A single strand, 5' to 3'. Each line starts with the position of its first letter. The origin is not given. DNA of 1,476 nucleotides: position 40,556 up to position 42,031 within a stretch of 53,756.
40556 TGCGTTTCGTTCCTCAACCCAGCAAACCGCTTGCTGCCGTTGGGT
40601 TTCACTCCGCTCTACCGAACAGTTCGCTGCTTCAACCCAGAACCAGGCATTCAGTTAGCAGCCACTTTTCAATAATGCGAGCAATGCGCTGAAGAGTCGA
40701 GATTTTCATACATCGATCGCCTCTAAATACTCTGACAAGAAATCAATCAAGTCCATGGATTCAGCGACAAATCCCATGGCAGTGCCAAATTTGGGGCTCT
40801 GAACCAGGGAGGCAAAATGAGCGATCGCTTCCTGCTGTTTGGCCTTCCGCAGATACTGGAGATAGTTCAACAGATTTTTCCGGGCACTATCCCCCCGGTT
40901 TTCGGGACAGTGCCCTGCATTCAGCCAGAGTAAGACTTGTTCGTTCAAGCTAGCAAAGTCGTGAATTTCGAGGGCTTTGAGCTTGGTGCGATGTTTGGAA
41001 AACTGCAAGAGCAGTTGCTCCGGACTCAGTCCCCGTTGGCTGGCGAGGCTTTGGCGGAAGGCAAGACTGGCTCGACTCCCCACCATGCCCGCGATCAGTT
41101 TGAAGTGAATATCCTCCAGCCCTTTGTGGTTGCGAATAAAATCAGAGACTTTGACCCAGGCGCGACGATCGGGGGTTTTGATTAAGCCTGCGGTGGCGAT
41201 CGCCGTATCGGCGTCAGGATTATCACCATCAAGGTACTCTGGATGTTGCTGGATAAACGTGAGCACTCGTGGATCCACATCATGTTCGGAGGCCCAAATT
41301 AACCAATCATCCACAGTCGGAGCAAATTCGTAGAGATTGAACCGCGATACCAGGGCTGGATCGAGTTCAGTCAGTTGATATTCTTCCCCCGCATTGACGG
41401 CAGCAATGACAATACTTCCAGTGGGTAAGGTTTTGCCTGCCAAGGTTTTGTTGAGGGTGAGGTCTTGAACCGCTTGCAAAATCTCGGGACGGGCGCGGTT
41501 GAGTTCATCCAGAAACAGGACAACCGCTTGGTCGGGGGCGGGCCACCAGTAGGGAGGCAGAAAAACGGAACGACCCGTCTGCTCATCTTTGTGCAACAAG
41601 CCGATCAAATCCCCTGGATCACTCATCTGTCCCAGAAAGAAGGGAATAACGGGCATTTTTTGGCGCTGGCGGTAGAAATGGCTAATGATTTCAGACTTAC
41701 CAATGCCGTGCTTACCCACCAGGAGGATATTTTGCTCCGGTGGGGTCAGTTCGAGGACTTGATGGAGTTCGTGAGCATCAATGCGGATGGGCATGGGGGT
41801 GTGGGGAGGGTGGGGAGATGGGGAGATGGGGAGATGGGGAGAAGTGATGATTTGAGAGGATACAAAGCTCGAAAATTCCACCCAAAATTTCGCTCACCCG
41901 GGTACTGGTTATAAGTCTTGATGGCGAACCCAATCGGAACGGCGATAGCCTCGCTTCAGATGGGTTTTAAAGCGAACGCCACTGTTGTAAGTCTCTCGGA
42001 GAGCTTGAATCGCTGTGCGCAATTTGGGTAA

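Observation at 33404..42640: MoxR-AAA / VWA operon torn apart by a ~6-kb segment flanked by 40-bp direct repeats that duplicate the VWA start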

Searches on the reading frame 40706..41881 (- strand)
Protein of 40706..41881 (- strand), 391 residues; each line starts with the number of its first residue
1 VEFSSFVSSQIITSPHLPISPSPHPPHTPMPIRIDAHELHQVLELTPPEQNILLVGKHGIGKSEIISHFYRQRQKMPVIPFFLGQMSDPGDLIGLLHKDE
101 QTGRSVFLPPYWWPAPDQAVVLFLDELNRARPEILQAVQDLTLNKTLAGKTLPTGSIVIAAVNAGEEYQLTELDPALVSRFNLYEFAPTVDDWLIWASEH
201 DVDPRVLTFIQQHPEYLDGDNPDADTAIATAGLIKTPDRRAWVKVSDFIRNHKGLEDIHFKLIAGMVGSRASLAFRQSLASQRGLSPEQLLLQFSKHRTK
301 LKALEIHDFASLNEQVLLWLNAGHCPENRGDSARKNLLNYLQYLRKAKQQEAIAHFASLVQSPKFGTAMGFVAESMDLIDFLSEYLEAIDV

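Call 6: search_protein_families(library=pfam, proteins=[window:40706-41881:-], max_evalue=0.01)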
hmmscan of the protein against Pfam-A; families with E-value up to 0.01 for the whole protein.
window:40706-41881:- (391 aa): 5 families
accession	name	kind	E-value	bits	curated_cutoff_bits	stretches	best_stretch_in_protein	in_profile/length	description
PF07728.20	AAA_5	-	2.3e-09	37.8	22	1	51-181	1-139/139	AAA domain (dynein-related subfamily)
PF13191.12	AAA_16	-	2.6e-05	25.2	32.6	0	45-72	22-47/167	AAA ATPase domain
PF12775.13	AAA_7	-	0.00027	21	25.8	1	47-145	31-127/181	P-loop containing dynein motor region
PF00493.29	MCM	-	0.00029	20.4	23.3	1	50-183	58-200/224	MCM P-loop domain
PF05621.17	TniB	-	0.0022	17.9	22.4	0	47-74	31-60/189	Bacterial TniB protein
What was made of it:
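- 40706..41794 (-): MoxR-type AAA+ ATPase (AAA_5). The longest ORF starts at GTG 41881, but homology to relatives starts at ATG 41794. Pfam AAA_5 (call 6).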

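Call 9: find_related_loci(query=window:40706-41794:-, collection=genome_contigs, flank=10000)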
Query window:40706-41794:- (362 aa) in genome_contigs; peptide patterns used: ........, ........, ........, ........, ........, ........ (x = any residue, [..] = any of these).
161 stretches matched a pattern; 45 encode a relative of the query (tblastn E <= 1e-3); 45 distinct loci.
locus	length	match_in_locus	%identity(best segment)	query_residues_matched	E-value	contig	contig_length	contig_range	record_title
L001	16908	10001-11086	97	1-362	0e+0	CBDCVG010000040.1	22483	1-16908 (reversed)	MAG: Caldora sp. isolate e91194d1-5003-4bb1-8e0a-ecd65b6f64b4 genome assembly, contig: contig_40, whole genome shotgun s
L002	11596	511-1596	91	1-362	0e+0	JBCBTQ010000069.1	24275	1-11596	MAG: Cyanobacteria bacterium J06639_14 NODE_69_length_24275_cov_22.609389, whole genome shotgun sequence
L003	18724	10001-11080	92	3-362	0e+0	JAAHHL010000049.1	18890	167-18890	MAG: Caldora sp. SIO3E6 3E6_NODE_49, whole genome shotgun sequence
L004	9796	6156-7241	91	1-362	0e+0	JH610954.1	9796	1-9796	MAG: Prochloron didemni P4-Papua_New_Guinea genomic scaffold Scf_contig01056, whole genome shotgun sequence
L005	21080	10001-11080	91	3-362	0e+0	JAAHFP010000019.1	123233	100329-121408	MAG: Symploca sp. SIO1C2 1C2_NODE_19, whole genome shotgun sequence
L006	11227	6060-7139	90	3-362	0e+0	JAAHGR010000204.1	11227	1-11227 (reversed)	MAG: Symploca sp. SIO2E6 2E6_NODE_204, whole genome shotgun sequence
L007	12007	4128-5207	89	3-362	0e+0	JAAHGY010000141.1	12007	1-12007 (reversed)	MAG: Cyanothece sp. SIO2G6 2G6_NODE_141, whole genome shotgun sequence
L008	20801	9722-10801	88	3-362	0e+0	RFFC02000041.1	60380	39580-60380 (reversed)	MAG: Hormoscilla sp. GUM202 Ga0207354_141, whole genome shotgun sequence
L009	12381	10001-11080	88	3-362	0e+0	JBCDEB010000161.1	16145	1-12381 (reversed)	MAG: Cyanobacteria bacterium P01_G01_bin.54 k141_2731997_length_16145_cov_142.8053, whole genome shotgun sequence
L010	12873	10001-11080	88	3-362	0e+0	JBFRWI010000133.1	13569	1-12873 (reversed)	MAG: Hormoscilla sp. isolate 05_out_wi_sediment_bin.26 05outWiSedB26_c_000001660468, whole genome shotgun sequence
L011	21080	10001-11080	88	3-362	0e+0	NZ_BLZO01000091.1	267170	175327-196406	Okeania sp. KiyG1 sequence091, whole genome shotgun sequence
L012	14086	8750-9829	88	3-362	0e+0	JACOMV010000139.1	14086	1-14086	MAG: Hormoscilla sp. SP12CHS1 SP12CHS1_Ga0102016_1139, whole genome shotgun sequence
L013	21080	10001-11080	87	3-362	0e+0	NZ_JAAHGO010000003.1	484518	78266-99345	MAG: Okeania sp. SIO2C9 2C9_NODE_3, whole genome shotgun sequence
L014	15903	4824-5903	88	3-362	0e+0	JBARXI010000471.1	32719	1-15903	MAG: Microcoleaceae cyanobacterium isolate MFD12174_ilm_asm_bin4 k127_60102, whole genome shotgun sequence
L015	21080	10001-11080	86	3-362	0e+0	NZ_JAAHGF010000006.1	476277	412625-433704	MAG: Okeania sp. SIO1I7 1I7_NODE_6, whole genome shotgun sequence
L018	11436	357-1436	87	3-362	0e+0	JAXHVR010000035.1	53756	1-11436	MAG: Cyanobacteriota bacterium isolate MAG82_tar_biofilm MAG82_35, whole genome shotgun sequence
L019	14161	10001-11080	87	3-362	0e+0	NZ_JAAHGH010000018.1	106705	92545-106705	MAG: Okeania sp. SIO2B3 2B3_NODE_18, whole genome shotgun sequence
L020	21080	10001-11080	86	3-362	0e+0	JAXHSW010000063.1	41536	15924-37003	MAG: Cyanobacteriota bacterium isolate MAG08_tar_biofilm MAG08_63, whole genome shotgun sequence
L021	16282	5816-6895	86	3-362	0e+0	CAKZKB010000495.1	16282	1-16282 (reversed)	MAG TPA_asm: uncultured cyanobacterium isolate SRR4030105_bin.30_CONCOCT_v1.1_MAG genome assembly, contig: ERZ781359.196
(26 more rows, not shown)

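Call 31: search_protein_families(library=padloc, max_evalue=0.001, proteins=[window:40706-41794:-, L018:1496-2116:+])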
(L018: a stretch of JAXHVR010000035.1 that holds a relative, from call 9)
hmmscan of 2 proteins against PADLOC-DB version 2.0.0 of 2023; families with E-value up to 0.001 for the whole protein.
window:40706-41794:- (362 aa): 0 families

L018:1496-2116:+ (206 aa): 4 families
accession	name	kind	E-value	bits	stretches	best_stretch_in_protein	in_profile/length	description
PDLC04835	PDC-S03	-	4.5e-92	305.3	1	1-204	1-203/207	-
PDLC04833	PDC-S03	-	1.8e-38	130.1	1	1-203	16-205/207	-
PDLC04832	PDC-S03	-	8.8e-17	59.5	1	7-201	7-186/188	-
PDLC04834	PDC-S03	-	1.1e-11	42.8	1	10-201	10-182/184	-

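Call 32: search_protein_families(library=ncbifam, max_evalue=0.001, proteins=[window:40706-41794:-, L018:1496-2116:+])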
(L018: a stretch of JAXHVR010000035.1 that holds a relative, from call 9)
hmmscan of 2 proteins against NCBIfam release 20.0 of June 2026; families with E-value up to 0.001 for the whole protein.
window:40706-41794:- (362 aa): 0 families

L018:1496-2116:+ (206 aa): 0 families

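Call 36: find_related_loci(query=window:40706-41794:-, collection=metagenome_contigs, flank=10000)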
Query window:40706-41794:- (362 aa) in metagenome_contigs; peptide patterns used: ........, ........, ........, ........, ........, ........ (x = any residue, [..] = any of these).
133 stretches matched a pattern; 10 encode a relative of the query (tblastn E <= 1e-3); 9 distinct loci.
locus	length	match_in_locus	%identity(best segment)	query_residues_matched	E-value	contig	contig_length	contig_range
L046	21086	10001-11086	93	1-362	0e+0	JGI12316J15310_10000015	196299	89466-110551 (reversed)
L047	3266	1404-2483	87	3-362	0e+0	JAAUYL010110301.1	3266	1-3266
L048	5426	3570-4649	87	3-362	0e+0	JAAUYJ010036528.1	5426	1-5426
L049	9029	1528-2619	56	1-362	3e-141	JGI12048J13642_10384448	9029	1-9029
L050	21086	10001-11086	92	1-362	0e+0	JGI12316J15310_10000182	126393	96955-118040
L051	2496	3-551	84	180-362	4e-106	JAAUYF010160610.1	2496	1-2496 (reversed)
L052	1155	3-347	83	248-362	5e-62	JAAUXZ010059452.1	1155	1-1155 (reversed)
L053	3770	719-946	75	267-342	4e-34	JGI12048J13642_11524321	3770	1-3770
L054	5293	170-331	81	309-362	1e-22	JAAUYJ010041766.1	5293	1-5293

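Call 57: search_protein_families(library=pfam, max_evalue=0.01, proteins=[L001:11756-12178:+, L001:14126-14524:+, L001:11350-11763:+, L001:13822-14145:+, L004:7488-8060:+, L004:8908-9540:+, L046:11154-12374:+, L046:12748-13446:+])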
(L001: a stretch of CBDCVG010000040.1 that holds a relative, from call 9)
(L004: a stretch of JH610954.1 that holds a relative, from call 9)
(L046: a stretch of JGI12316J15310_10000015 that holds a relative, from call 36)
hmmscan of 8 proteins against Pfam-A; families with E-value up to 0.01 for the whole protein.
L001:11756-12178:+ (140 aa): 3 families
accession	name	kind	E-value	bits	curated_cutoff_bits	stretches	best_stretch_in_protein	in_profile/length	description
PF01844.29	HNH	-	9.6e-12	45.3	21.4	1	22-68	1-46/47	HNH endonuclease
PF14279.12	HNH_5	-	1.1e-09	38.5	27.5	1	22-69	1-46/56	HNH endonuclease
PF13395.12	HNH_4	-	0.0024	18.2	22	1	35-70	17-52/54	HNH endonuclease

L001:14126-14524:+ (132 aa): 1 family
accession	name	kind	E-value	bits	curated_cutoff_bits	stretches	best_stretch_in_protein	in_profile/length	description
PF01850.27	PIN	-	5.7e-14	53.2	23.6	1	5-116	2-111/120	PIN domain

L001:11350-11763:+ (137 aa): 0 families

L001:13822-14145:+ (107 aa): 0 families

L004:7488-8060:+ (190 aa): 1 family
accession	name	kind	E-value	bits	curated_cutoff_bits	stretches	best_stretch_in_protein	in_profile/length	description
PF01451.26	LMWPc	-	8.8e-14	52.4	23.2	1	19-148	2-125/144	Low molecular weight phosphotyrosine protein phosphatase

L004:8908-9540:+ (210 aa): 1 family
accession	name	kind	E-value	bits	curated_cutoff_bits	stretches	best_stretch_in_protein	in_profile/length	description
PF05685.18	Uma2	-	8.8e-34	116.9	27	1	13-199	1-171/172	Putative restriction endonuclease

L046:11154-12374:+ (406 aa): 1 family
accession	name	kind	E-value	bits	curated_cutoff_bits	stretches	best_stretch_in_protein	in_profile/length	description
PF06224.18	AlkZ-like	-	4.1e-68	230.9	25.9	1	42-372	1-323/329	DNA glycosylase AlkZ-like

L046:12748-13446:+ (232 aa): 1 family
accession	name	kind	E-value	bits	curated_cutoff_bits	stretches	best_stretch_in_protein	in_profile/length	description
PF14234.11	DUF4336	-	1.8e-21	77.1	28.5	1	10-151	2-163/321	Domain of unknown function (DUF4336)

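Call 58: search_protein_families(library=pfam, max_evalue=0.01, proteins=[L046:13923-14231:+, L050:11302-11979:-, L050:13564-14004:-, L050:14142-14438:+, L013:13325-13552:-, L013:13539-13796:-, L014:8717-9832:-, L004:8589-8816:+, L020:13466-14425:+])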
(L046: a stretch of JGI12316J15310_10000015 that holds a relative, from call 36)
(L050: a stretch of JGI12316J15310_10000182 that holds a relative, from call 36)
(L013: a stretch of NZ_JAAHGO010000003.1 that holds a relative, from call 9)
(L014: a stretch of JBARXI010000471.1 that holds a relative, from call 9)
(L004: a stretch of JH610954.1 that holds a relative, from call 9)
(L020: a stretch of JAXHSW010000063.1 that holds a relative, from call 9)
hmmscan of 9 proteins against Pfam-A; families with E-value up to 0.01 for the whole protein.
L046:13923-14231:+ (102 aa): 4 families
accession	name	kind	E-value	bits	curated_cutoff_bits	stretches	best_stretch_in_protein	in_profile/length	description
PF21716.3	dnstrm_HI1420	-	6e-24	84.2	27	1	34-97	26-89/90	Probable addiction module antidote protein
PF01381.28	HTH_3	-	2e-09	37.8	23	1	51-94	7-52/55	Helix-turn-helix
PF13560.12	HTH_31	-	5.1e-05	23.9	27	1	55-93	18-57/64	Helix-turn-helix domain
PF13443.12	HTH_26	-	7.2e-05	23.4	22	1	55-94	14-54/63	Cro/C1-type HTH DNA-binding domain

L050:11302-11979:- (225 aa): 2 families
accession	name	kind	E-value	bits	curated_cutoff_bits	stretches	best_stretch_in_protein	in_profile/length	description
PF05685.18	Uma2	-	1.4e-24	86.9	27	1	30-206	2-158/172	Putative restriction endonuclease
PF25459.1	AIM3_BBC1_C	-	0.0031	17.7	27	1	97-137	82-124/180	AIM3/BBC1 Cysteine proteinase-fold domain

L050:13564-14004:- (146 aa): 6 families
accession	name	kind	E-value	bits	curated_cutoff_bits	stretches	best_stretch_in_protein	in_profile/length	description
PF12802.13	MarR_2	-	8.5e-11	42.3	27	1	35-94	2-61/61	MarR family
PF13551.12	HTH_29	-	8.4e-06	26.2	28.1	1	46-98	4-57/64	Winged helix-turn helix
PF09339.16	HTH_IclR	-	0.00041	20.5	22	1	43-83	8-48/52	IclR helix-turn-helix domain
PF13545.12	HTH_Crp_2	-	0.00068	20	27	1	53-84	22-53/70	Crp-like helix-turn-helix domain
PF13384.12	HTH_23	-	0.0069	16.6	24.6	0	45-76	9-40/50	Homeodomain-like domain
PF01978.25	TrmB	-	0.0075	16.5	25.6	0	33-86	3-55/68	Sugar-specific transcriptional regulator TrmB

L050:14142-14438:+ (98 aa): 1 family
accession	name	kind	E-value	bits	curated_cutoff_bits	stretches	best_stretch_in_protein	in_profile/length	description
PF03992.22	ABM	-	6.1e-12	46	23.1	1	4-78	2-75/78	Antibiotic biosynthesis monooxygenase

L013:13325-13552:- (75 aa): 1 family
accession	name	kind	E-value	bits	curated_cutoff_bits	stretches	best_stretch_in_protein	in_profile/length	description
PF15919.11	HicB_lk_antitox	-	7.8e-06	26.5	27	1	4-74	1-66/123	HicB_like antitoxin of bacterial toxin-antitoxin system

L013:13539-13796:- (85 aa): 1 family
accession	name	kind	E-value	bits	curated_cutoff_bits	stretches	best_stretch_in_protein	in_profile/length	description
PF07927.17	HicA_toxin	-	5.9e-11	42.7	27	1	11-63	2-52/58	HicA toxin of bacterial toxin-antitoxin,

L014:8717-9832:- (371 aa): 4 families
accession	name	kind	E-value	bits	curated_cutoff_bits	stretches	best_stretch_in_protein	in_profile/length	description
PF01385.25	OrfB_IS605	-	1.3e-27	96.8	30.5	1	182-288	10-119/120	Probable transposase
PF07282.18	Cas12f1-like_TNB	-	7.7e-25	87.3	26.3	1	300-366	1-60/60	Cas12f1-like, TNB domain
PF12323.14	HTH_OrfB_IS605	-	2.4e-11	43.4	21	1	2-45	4-47/47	Helix-turn-helix domain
PF12773.13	DZR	-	0.0099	16.5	27.3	0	326-361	10-39/45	Double zinc ribbon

L004:8589-8816:+ (75 aa): 0 families

L020:13466-14425:+ (319 aa): 5 families
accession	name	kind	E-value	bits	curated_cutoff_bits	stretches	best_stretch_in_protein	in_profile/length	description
PF14239.11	RRXRR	-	4.6e-52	176.8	25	1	2-141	35-174/174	RRXRR protein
PF01844.29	HNH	-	2.1e-14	53.8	21.4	1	160-203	1-47/47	HNH endonuclease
PF14279.12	HNH_5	-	5.3e-13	49.1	27.5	1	160-203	1-46/56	HNH endonuclease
PF13395.12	HNH_4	-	6.5e-08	32.9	22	1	168-203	16-51/54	HNH endonuclease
PF02945.21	Endonuclease_7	-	0.00022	21.5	23.6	1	148-210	14-74/82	Recombination endonuclease VII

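Call 61: search_protein_families(library=pfam, max_evalue=0.01, proteins=[L018:1496-2116:+, L021:6941-8350:+, L008:10850-11470:+, L051:964-1581:+])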
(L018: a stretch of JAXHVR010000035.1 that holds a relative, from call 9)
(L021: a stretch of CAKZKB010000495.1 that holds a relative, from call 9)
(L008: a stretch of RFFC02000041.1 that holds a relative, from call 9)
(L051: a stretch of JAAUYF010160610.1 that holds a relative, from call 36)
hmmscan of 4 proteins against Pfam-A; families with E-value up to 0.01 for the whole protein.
L018:1496-2116:+ (206 aa): 1 family
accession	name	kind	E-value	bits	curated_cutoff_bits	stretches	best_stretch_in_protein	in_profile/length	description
PF05685.18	Uma2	-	2.4e-32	112.3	27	1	11-197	1-171/172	Putative restriction endonuclease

L021:6941-8350:+ (469 aa): 1 family
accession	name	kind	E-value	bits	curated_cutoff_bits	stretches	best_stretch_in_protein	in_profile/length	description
PF05685.18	Uma2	-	1.4e-29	103.2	27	1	269-455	1-171/172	Putative restriction endonuclease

L008:10850-11470:+ (206 aa): 1 family
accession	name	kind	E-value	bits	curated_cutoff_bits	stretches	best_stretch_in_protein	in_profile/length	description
PF05685.18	Uma2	-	4.5e-32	111.3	27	1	11-197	1-171/172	Putative restriction endonuclease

L051:964-1581:+ (206 aa): 1 family
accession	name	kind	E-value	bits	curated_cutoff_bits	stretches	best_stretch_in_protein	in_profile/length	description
PF05685.18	Uma2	-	8.5e-32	110.4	27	1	11-197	1-171/172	Putative restriction endonuclease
